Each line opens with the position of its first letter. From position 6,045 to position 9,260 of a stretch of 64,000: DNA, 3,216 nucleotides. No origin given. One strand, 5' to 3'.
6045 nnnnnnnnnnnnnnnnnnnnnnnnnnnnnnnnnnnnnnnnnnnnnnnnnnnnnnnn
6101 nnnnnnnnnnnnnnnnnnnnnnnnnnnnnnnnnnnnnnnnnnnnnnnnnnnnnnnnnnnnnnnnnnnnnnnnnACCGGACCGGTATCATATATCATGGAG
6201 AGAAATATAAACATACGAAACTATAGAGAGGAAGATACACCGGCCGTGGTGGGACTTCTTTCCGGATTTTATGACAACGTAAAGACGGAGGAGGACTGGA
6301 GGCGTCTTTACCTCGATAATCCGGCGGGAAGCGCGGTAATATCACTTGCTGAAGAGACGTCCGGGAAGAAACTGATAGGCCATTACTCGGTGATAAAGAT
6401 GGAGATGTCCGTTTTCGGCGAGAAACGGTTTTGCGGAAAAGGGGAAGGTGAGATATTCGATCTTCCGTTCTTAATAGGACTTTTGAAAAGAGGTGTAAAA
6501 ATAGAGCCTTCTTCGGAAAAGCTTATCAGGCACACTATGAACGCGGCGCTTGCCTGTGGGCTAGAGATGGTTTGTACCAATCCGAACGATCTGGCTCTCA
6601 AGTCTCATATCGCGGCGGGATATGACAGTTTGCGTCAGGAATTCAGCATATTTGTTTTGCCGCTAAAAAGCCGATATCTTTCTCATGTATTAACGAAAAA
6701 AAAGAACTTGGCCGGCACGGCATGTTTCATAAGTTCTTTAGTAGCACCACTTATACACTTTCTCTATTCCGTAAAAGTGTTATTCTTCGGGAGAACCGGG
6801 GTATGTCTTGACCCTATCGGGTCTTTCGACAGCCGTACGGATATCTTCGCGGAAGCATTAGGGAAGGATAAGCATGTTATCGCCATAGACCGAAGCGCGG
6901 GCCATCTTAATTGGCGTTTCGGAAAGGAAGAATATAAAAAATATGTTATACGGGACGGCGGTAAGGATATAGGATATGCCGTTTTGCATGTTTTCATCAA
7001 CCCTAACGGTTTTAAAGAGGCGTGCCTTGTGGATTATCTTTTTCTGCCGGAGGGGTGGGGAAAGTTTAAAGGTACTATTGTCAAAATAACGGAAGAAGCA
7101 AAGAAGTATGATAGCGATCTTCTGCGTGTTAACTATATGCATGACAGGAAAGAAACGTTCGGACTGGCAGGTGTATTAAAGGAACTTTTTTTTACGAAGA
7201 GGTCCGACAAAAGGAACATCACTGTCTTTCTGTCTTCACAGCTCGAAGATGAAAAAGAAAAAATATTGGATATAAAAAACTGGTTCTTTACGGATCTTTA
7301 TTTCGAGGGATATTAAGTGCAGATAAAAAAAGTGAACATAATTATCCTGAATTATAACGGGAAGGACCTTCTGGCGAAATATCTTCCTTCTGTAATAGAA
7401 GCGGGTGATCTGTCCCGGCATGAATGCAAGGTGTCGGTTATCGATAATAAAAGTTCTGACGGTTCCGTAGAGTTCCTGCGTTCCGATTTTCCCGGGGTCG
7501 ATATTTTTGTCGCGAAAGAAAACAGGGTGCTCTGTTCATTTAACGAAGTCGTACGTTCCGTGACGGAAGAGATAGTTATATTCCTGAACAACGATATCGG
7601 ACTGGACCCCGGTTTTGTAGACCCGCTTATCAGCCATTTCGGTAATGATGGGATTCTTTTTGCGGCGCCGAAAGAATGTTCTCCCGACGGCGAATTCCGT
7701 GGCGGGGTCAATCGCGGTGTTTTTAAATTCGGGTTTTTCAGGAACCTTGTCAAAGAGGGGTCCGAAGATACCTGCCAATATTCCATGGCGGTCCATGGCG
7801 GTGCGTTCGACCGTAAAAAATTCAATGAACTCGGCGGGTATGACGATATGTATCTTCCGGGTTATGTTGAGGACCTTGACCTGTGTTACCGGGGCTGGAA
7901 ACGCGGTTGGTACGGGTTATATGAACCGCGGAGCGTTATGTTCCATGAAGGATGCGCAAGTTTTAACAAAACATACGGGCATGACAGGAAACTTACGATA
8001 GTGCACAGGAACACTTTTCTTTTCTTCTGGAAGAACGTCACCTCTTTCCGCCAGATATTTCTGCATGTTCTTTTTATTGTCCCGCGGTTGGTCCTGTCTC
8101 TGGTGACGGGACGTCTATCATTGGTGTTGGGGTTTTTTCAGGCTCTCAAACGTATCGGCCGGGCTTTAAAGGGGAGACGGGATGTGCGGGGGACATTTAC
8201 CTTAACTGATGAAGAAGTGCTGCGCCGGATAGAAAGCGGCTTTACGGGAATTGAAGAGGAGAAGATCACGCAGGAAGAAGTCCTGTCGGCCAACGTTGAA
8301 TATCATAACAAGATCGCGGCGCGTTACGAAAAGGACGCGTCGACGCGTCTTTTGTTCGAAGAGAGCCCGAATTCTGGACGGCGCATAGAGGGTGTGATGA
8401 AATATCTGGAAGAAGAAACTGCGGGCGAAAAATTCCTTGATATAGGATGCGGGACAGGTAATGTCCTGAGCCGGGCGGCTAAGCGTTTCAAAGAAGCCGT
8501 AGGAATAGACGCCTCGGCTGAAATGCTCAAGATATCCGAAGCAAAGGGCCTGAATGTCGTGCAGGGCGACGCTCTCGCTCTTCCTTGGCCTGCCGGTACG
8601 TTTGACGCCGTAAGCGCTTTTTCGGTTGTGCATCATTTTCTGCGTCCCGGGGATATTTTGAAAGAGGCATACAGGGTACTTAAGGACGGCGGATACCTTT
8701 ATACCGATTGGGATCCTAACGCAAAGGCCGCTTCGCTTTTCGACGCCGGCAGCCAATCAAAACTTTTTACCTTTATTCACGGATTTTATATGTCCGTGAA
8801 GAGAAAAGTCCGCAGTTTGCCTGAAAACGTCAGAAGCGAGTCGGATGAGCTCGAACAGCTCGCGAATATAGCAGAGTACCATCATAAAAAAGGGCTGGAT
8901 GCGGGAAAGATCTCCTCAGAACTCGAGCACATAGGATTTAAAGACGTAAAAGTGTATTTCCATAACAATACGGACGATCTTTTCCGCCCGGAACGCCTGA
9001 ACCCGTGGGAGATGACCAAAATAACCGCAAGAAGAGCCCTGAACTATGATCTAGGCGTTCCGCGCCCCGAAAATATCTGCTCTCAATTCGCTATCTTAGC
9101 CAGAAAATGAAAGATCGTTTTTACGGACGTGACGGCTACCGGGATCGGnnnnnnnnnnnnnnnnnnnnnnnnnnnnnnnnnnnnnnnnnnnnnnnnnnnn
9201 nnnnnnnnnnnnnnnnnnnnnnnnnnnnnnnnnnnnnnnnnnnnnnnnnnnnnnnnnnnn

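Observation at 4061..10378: ACP-centred tailoring module embedded in the glycan locus (FkbH-like loader + ACP + GNAT/FemAB acyltransferase + GT2-methyltransferase fusion + MaoC-SDR fusion)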

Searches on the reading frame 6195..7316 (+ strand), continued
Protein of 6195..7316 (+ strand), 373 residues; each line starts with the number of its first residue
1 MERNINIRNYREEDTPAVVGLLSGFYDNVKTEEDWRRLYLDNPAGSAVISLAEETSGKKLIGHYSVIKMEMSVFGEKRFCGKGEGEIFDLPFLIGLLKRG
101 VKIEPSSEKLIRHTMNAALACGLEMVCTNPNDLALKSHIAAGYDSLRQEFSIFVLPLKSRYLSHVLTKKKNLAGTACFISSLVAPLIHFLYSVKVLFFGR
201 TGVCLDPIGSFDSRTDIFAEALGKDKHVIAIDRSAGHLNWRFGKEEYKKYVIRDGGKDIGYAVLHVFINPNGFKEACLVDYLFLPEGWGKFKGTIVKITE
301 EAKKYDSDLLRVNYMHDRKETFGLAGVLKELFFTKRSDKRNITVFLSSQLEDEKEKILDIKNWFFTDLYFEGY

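Call 101: search_protein_families(library=ncbifam, proteins=[L014:3099-3398:+, L014:3395-4105:+, L014:4106-5461:+], max_evalue=0.00001)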
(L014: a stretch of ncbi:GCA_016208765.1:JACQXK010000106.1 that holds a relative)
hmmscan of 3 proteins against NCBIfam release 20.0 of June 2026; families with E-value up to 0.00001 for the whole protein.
L014:3099-3398:+ (99 aa): 0 families

L014:3395-4105:+ (236 aa): 209 families (the best 25 are shown)
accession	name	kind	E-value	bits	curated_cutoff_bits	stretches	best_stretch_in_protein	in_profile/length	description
TIGR01830.1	3oxo_ACP_reduc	equivalog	1.8e-49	168.6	297.75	1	8-235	1-236/239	3-oxoacyl-[acyl-carrier-protein] reductase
NF004198.0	PRK05653.1-3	equivalog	5.7e-46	157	296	1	3-235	5-244/248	3-oxoacyl-ACP reductase FabG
NF005309.0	PRK06841.1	subfamily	7e-45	153.5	286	1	4-235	14-250/255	GolD/DthD family dehydrogenase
NF005559.1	PRK07231.1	subfamily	8.2e-45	153.2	215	1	4-235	3-245/249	glucose 1-dehydrogenase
NF004199.0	PRK05653.1-4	equivalog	1.1e-42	146.3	301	1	1-235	1-243/247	3-oxoacyl-ACP reductase FabG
NF004197.0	PRK05653.1-1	equivalog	1.2e-42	146.3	332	1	4-235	6-244/249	3-oxoacyl-ACP reductase FabG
NF009464.0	PRK12824.1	subfamily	2.1e-42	145.5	269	1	5-235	2-240/245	3-oxoacyl-ACP reductase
NF009466.0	PRK12826.1-2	subfamily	1.6e-41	142.4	222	1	4-233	2-240/248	3-oxoacyl-ACP reductase FabG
NF006072.0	PRK08217.1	subfamily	1.3e-39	136.6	298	1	1-235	1-249/253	3-ketoacyl-(acyl-carrier-protein) reductase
NF005007.0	PRK06398.1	equivalog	3.7e-39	134.4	341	1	4-235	6-243/259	aldose dehydrogenase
NF005893.0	PRK07856.1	equivalog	1e-38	133.1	255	1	2-235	6-239/255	SDR family oxidoreductase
NF009468.0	PRK12826.1-4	equivalog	1.2e-38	133.3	318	1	4-235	6-245/256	SDR family oxidoreductase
TIGR01829.1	AcAcCoA_reduct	subfamily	1.3e-38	133.1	302.1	1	6-235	1-238/242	acetoacetyl-CoA reductase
NF006074.0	PRK08220.1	equivalog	6.5e-38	130.7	312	1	3-235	6-245/251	2,3-dihydro-2,3-dihydroxybenzoate dehydrogenase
NF005067.0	PRK06484.1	equivalog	1.5e-37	129.3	713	1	2-234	6-248/524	short chain dehydrogenase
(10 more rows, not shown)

L014:4106-5461:+ (451 aa): 90 families (the best 25 are shown)
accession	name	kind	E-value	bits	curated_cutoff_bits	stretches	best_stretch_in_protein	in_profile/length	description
NF004837.0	PRK06187.1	subfamily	5.7e-52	176.7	476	1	130-436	169-503/531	long-chain-fatty-acid--CoA ligase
TIGR03098.1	ligase_PEP_1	hypoth_equivalog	6.9e-41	140.3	592.35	3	337-436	403-499/517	acyl-CoA ligase (AMP-forming), exosortase A system-associated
NF006182.0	PRK08316.1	subfamily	7.6e-40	136.9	663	1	132-437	172-499/523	fatty acyl-CoA synthetase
TIGR01923.1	menE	equivalog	1.7e-37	129.3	330.15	1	40-450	13-440/442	o-succinylbenzoate--CoA ligase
NF005801.1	PRK07656.1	equivalog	3.1e-37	128.4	657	1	132-438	165-486/500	FadD3 family acyl-CoA ligase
NF002966.0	PRK03640.1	equivalog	1.8e-36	125.8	556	1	4-442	5-467/483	o-succinylbenzoate--CoA ligase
NF005863.0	PRK07798.1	subfamily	3.5e-35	121.6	543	2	340-437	420-513/540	acyl-CoA synthetase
NF006181.0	PRK08314.1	subfamily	6.7e-35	120.4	705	2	134-277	207-356/563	long-chain-fatty-acid--CoA ligase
NF005307.0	PRK06839.1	equivalog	3e-34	118.5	748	2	308-436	346-474/496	o-succinylbenzoate--CoA ligase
NF004114.0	PRK05605.1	equivalog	6.5e-34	117.2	766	2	306-439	420-553/575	long-chain-fatty-acid--CoA ligase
NF052580.1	Str24CoAsynCasG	equivalog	2.1e-32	112.2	750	1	306-438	400-532/548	steroid-24-oyl-CoA synthetase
NF005797.0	PRK07638.1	equivalog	1.7e-31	109.3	518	1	127-437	139-461/487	acyl-CoA synthetase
NF006539.0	PRK09029.1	equivalog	9.4e-30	103.8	494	1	15-443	17-439/458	o-succinylbenzoate--CoA ligase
NF052269.1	Staph_lig_FadD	equivalog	1.2e-29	103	650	1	128-434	147-472/499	long-chain-fatty-acid--CoA ligase FadD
NF004822.0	PRK06178.1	equivalog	1.8e-27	96.2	782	1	308-430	421-543/571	acyl-CoA synthetase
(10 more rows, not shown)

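Call 112: search_protein_families(library=pfam, proteins=[L007:13566-14537:+], max_evalue=0.001)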
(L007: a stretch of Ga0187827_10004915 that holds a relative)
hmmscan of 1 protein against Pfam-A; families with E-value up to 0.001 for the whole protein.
L007:13566-14537:+ (323 aa): 6 families
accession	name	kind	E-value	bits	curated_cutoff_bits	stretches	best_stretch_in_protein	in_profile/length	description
PF08241.18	Methyltransf_11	-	3e-14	53.9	21.2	1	78-163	1-89/95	Methyltransferase domain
PF13649.12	Methyltransf_25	-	1.8e-11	45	27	1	78-162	2-94/97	Methyltransferase domain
PF13489.12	Methyltransf_23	-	8.1e-10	39.1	27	1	69-201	16-152/164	Methyltransferase domain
PF13847.12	Methyltransf_31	-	5.5e-09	36.3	27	1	76-173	6-113/145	Methyltransferase domain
PF08242.18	Methyltransf_12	-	1.6e-05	25.9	30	1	78-159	1-90/98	Methyltransferase domain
PF01209.24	Ubie_methyltran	-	8.2e-05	22.5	20.1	1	78-162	52-144/233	ubiE/COQ5 methyltransferase family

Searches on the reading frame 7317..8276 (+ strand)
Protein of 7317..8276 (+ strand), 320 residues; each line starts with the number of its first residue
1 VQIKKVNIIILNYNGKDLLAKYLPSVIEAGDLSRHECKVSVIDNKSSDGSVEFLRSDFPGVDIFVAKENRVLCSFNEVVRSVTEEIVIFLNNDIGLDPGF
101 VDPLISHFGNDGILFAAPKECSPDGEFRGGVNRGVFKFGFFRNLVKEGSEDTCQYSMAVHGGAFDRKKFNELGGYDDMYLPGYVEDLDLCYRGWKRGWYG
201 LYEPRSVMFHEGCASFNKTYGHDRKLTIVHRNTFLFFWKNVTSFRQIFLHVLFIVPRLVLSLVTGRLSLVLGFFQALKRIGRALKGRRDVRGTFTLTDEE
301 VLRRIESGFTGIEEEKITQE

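Call 101: search_protein_families(library=ncbifam, proteins=[window:7317-8276:+], max_evalue=0.00001)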
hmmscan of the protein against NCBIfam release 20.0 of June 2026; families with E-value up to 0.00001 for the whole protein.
window:7317-8276:+ (320 aa): 1 family
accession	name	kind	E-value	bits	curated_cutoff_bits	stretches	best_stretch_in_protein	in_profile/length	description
TIGR03965.1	mycofact_glyco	equivalog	1e-10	41.1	280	1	4-216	74-286/467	mycofactocin biosynthesis glycosyltransferase MftF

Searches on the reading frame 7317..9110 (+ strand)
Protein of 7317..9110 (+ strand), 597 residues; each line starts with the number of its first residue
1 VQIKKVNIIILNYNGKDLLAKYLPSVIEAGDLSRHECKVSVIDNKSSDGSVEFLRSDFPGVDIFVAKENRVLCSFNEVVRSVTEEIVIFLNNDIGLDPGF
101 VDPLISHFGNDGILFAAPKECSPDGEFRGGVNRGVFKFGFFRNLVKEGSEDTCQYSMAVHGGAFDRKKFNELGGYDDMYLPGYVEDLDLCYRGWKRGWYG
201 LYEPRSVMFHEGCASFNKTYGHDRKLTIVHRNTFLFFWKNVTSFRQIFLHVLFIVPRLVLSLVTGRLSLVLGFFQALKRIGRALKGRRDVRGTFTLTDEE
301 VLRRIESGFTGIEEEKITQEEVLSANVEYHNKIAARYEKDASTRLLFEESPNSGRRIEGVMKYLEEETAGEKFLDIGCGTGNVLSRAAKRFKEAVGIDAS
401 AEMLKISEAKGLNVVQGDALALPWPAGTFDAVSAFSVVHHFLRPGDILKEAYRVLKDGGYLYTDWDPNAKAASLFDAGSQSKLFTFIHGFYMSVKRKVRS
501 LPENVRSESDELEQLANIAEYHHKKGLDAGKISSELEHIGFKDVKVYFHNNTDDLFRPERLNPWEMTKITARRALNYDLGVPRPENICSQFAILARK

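Call 3: search_protein_families(library=pfam, proteins=[window:7317-9110:+], max_evalue=0.01)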
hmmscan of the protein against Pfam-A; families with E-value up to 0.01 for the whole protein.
window:7317-9110:+ (597 aa): 12 families
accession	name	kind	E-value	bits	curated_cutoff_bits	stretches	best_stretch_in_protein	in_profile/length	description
PF08241.18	Methyltransf_11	-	4.3e-24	85.4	21.2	1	374-462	1-94/95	Methyltransferase domain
PF13649.12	Methyltransf_25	-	2.6e-20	73.3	27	1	374-459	2-97/97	Methyltransferase domain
PF13489.12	Methyltransf_23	-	8.6e-17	61.8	27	1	359-478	12-132/164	Methyltransferase domain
PF13847.12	Methyltransf_31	-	1.4e-16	60.9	27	1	369-464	3-110/145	Methyltransferase domain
PF08242.18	Methyltransf_12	-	3.7e-16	60.1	30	1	374-461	1-98/98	Methyltransferase domain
PF01209.24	Ubie_methyltran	-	2.5e-10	40.6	20.1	1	365-462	43-150/233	ubiE/COQ5 methyltransferase family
PF00535.33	Glycos_transf_2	-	4.7e-10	40.1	23.3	1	8-129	2-126/168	Glycosyl transferase family 2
PF07021.18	MetW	-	4.7e-08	33.3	21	1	368-455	12-102/193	Methionine biosynthesis protein MetW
PF05219.18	DREV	-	0.00015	21.4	26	1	368-457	93-180/265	DREV methyltransferase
PF02353.26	CMAS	-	0.00024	21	27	1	369-410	62-104/273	Mycolic acid cyclopropane synthetase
PF05148.21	Methyltransf_8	-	0.0025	18.2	27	0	359-462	62-155/219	Hypothetical methyltransferase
PF02390.23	Methyltransf_4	-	0.0079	16.1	24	0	372-398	4-32/173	Putative methyltransferase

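Call 4: search_protein_families(library=ncbifam, proteins=[window:7317-9110:+], max_evalue=0.1)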
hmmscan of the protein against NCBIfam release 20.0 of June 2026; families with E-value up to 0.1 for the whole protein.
window:7317-9110:+ (597 aa): 54 families (the best 25 are shown)
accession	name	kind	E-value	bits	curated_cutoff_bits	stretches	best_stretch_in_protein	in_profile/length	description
NF045667.1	MTase_DVU1556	equivalog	7.6e-17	61.5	155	1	368-462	21-118/213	DVU_1556 family methyltransferase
TIGR01934.1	MenG_MenH_UbiE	subfamily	3.7e-15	55.8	158.35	1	365-462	36-140/223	ubiquinone/menaquinone biosynthesis methyltransferase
NF001244.0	PRK00216.1-5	equivalog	1.9e-13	50.2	216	1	366-461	45-151/236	bifunctional demethylmenaquinone methyltransferase/2-methoxy-6-polyprenyl-1,4-benzoquinol methylase UbiE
TIGR02072.1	BioC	equivalog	9e-13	48.6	184.95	1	361-462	24-131/244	malonyl-ACP O-methyltransferase BioC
NF043040.1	corrin_prot_MT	hypoth_equivalog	7.5e-12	45.1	180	1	356-503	26-189/216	corrinoid protein-associated methyltransferase CpaM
NF045825.1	FAmtase_mtf2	equivalog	8e-11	41.6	400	1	368-471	57-167/248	fatty-acid O-methyltransferase Mtf2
TIGR04345.1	ovoA_Cterm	equivalog_domain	1.3e-10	41.2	170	2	358-408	31-80/242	putative 4-mercaptohistidine N1-methyltransferase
TIGR03965.1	mycofact_glyco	equivalog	6.3e-10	38.5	280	1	4-216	74-286/467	mycofactocin biosynthesis glycosyltransferase MftF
NF001241.0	PRK00216.1-2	equivalog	7.4e-10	38.9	327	1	367-461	49-145/231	demethylmenaquinone methyltransferase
NF047649.1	MTase_UXPK_star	exception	1.2e-09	37.6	460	1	369-461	77-179/283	methyltransferase/UXPK-star double selenoprotein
NF001243.0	PRK00216.1-4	equivalog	3.4e-09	36.4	235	1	359-461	38-149/237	demethylmenaquinone methyltransferase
NF041537.1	ArsM_AhpD_UU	exception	9.5e-09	34.5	510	1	368-461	75-178/345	arsenite methyltransferase/AhpD domain selenoprotein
NF045823.1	PthPhpthDimycoMt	equivalog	1.2e-08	34.4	300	1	367-472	64-176/256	phthiotriol/phenolphthiotriol dimycocerosates methyltransferase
TIGR02752.1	MenG_heptapren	equivalog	1.6e-08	34.4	419.85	1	358-461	35-147/231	demethylmenaquinone methyltransferase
TIGR01983.1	UbiG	equivalog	3.1e-08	33.2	102.95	1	361-462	41-150/228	bifunctional 2-polyprenyl-6-hydroxyphenol methylase/3-demethylubiquinol 3-O-methyltransferase UbiG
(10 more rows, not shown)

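Call 57: search_solved_structures(query=window:7317-9110:+, max_evalue=0.001)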
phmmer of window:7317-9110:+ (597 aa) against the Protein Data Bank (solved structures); distinct sequences matched with E-value up to 0.001: 32.
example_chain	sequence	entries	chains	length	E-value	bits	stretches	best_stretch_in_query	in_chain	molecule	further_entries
1vl5_A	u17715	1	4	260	3.6e-10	42.2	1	369-463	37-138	unknown conserved protein BH2331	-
1xxl_A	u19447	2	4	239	8.7e-10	40.9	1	363-464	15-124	YcgJ protein | ycgJ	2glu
3dli_A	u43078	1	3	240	4.9e-09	38.4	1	345-464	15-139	methyltransferase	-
2yqz_A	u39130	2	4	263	2.5e-08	36.1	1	371-491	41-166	Hypothetical protein TTHA0223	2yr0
2avn_A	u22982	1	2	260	2.7e-08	36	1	362-463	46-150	ubiquinone/menaquinone biosynthesis methyltransferase-related protein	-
1vlm_A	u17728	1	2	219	7.9e-08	34.4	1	373-463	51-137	SAM-dependent methyltransferase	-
7qcb_A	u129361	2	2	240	9.1e-08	34.2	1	372-462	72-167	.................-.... 27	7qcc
3l8d_A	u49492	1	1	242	1.1e-07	34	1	350-462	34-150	Methyltransferase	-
3bus_A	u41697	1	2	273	3e-07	32.5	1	357-461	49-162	Methyltransferase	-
8zc8_A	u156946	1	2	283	5.5e-07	31.6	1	368-521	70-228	MitM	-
21zq_A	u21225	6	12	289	5.9e-07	31.6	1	368-521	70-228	MitM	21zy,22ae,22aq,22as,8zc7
5gm1_A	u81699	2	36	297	8.6e-07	31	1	364-461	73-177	O-methylransferase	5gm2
2gs9_A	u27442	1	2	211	1.3e-06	30.5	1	369-462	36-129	Hypothetical protein TT1324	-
1wzn_A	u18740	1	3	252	2.5e-06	29.5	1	370-465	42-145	SAM-dependent methyltransferase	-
6uak_A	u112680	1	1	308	3.8e-06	28.9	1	372-462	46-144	SAM dependent methyltransferase LahSB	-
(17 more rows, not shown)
